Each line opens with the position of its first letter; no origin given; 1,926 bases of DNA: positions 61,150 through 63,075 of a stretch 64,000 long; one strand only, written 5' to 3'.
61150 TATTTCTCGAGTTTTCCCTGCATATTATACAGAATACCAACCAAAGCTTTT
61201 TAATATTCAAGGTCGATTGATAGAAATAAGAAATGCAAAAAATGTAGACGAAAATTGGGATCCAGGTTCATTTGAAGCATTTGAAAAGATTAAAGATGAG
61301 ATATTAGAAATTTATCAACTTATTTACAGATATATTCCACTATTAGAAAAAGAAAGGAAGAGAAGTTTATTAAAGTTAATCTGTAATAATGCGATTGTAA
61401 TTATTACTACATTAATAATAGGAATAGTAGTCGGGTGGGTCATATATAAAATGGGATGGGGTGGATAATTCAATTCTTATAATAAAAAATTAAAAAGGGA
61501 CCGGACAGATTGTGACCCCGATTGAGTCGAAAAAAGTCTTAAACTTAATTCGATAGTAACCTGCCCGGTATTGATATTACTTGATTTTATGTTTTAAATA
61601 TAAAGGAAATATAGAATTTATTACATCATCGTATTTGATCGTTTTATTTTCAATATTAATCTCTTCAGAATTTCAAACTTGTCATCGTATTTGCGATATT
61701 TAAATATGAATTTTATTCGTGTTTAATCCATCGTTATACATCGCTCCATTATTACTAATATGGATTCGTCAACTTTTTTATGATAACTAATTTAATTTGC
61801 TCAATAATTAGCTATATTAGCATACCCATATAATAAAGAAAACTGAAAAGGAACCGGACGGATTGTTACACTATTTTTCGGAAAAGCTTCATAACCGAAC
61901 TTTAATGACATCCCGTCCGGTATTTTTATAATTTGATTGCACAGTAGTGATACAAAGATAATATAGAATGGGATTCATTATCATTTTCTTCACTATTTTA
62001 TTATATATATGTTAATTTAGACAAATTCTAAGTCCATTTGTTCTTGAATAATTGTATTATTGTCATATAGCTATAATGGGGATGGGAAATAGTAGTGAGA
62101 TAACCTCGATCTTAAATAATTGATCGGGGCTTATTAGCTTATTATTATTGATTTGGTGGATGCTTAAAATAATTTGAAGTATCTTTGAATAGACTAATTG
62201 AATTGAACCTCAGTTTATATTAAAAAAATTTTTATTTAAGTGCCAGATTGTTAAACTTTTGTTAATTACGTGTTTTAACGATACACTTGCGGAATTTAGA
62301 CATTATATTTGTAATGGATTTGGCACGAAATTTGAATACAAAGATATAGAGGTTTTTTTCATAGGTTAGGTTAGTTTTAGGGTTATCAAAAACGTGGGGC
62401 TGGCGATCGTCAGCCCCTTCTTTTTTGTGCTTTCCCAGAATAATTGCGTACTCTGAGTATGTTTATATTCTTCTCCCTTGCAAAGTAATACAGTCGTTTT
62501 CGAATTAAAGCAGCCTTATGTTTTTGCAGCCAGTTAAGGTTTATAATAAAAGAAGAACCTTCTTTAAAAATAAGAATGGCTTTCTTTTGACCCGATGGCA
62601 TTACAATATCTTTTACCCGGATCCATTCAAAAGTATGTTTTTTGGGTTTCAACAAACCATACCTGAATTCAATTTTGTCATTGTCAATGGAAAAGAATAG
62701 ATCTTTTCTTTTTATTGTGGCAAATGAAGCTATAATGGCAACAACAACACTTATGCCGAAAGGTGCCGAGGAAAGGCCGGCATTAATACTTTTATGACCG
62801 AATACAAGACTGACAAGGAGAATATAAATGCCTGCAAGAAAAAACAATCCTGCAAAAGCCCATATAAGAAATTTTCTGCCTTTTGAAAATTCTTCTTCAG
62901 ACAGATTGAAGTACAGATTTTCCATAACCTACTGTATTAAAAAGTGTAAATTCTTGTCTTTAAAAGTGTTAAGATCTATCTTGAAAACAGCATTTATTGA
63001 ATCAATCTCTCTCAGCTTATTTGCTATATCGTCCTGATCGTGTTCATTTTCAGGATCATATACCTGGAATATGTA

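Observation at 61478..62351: Three diverged copies of a ~140-nt unit with a covarying GC-clamped stem: candidate tandem small-RNA genes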

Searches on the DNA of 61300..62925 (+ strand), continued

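Call 54: search_rna_families(sources=[L032, L033], threshold=evalue, max_evalue=1, show_alignments=2)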
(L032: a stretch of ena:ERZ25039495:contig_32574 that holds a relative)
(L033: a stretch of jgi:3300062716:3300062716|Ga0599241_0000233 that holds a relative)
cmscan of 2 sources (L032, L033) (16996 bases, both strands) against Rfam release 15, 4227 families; matches with E-value up to 1: 1.
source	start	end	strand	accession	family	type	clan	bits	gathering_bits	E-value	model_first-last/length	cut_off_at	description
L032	4552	4626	-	RF04319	BTncRNA_FopS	Gene; sRNA;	-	37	56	0.021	1-71/71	no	Bacteroidetes FopS (family of paralogous sRNAs)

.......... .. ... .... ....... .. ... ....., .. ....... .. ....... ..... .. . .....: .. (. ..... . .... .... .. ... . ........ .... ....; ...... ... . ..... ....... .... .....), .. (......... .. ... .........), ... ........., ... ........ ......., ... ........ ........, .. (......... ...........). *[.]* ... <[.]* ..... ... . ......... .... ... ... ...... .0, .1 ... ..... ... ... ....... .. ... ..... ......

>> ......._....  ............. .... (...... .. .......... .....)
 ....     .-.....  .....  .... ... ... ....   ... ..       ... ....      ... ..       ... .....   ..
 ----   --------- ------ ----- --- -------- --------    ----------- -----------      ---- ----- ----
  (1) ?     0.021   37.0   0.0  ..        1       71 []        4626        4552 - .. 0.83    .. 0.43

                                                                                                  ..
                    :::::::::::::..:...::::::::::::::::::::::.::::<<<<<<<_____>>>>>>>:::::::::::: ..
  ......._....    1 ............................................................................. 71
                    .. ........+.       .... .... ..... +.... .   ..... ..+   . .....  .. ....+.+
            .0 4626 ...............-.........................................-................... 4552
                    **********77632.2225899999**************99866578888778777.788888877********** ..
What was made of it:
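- On FopS sRNA family RF04319 (62352-62429, plus strand): 37.0 bits in L032 (call 54).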

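Call 58: search_with_rna_model(model_id=R1, sources=[L036, L037, L038, L039, L040, L041, L042, L043, L044, L045, L046, L047, L048, L049, L050, L051, L052, L053, L054, L055, L056, L057, L058, L059, L060, L061, L062, L063, L064, L065, L066, L067, L068, L069, L070, L071, L072, L073, L074, L075, L076], max_evalue=1)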
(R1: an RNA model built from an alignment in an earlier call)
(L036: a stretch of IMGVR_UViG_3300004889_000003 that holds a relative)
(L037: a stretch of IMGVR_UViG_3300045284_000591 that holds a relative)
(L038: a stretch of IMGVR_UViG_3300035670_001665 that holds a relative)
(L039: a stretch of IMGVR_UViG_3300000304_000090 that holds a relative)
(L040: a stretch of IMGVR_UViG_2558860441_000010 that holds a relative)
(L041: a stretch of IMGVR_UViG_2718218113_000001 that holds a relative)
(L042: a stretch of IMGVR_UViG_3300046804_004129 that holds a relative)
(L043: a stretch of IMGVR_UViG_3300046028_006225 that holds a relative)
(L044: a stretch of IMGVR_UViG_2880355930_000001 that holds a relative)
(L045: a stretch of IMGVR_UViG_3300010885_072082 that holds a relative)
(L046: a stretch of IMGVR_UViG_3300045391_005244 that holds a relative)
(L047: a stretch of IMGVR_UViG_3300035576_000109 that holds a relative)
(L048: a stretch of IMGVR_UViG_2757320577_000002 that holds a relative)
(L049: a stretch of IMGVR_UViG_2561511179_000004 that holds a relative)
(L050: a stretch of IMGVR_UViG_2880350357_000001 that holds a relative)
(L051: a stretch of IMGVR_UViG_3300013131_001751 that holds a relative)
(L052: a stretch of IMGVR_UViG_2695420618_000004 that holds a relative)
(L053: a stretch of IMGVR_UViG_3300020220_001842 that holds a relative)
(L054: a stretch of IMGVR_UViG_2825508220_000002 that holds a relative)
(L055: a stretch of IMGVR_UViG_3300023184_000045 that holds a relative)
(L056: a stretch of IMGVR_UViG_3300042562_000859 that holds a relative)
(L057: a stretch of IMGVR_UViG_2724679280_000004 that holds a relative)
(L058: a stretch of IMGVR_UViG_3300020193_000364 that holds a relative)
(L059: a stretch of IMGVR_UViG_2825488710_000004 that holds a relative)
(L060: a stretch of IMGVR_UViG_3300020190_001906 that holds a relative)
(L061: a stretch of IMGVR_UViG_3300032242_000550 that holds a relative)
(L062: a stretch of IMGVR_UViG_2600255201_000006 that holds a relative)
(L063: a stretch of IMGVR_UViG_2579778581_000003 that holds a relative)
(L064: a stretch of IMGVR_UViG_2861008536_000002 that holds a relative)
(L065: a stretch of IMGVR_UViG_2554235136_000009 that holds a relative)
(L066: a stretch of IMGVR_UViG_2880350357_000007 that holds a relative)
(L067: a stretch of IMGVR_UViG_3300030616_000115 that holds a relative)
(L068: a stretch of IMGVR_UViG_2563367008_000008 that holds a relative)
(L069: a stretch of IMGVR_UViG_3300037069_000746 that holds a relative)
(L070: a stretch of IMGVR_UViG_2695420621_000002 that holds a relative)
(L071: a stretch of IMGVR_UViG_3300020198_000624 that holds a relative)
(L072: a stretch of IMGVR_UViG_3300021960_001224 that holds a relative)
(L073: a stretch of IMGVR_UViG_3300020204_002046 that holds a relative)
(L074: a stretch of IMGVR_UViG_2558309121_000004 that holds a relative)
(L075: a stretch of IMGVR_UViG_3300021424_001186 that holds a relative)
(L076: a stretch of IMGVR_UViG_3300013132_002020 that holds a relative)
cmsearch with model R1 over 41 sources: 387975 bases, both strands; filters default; matches with E-value up to 1: 0.
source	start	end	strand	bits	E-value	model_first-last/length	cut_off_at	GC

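Call 77: search_with_rna_model(model_id=R1, source=L077, filters=off, max_evalue=10)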
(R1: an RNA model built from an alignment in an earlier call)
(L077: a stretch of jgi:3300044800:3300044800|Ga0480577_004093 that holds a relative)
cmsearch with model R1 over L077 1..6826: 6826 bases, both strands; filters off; matches with E-value up to 10: 16.
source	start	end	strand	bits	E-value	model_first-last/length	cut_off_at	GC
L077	3400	3480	+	14.6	0.62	1-117/117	no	0.32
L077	3122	3197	-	13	1.2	1-117/117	no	0.29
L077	199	243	-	11.8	1.9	1-117/117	no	0.29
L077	5836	5900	-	10.7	3.1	1-117/117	no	0.25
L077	300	405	+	10.5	3.5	1-117/117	no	0.3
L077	3816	3858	+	9.9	4.4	1-117/117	no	0.16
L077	1224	1313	+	9.8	4.6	1-117/117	no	0.27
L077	2804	2860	+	9.6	5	1-117/117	no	0.3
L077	5830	5872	+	9.5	5.2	1-117/117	no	0.26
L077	5402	5443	+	9.3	5.5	52-93/117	no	0.31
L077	878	990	+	9.1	6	1-117/117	no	0.25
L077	256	319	-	9.1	6.2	1-117/117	no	0.34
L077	4329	4380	+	8.4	8.3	1-117/117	no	0.37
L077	2278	2318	-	8.3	8.5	1-117/117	no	0.15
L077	883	922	-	8.2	8.7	1-117/117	no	0.15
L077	1505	1550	-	7.9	9.9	1-117/117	no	0.22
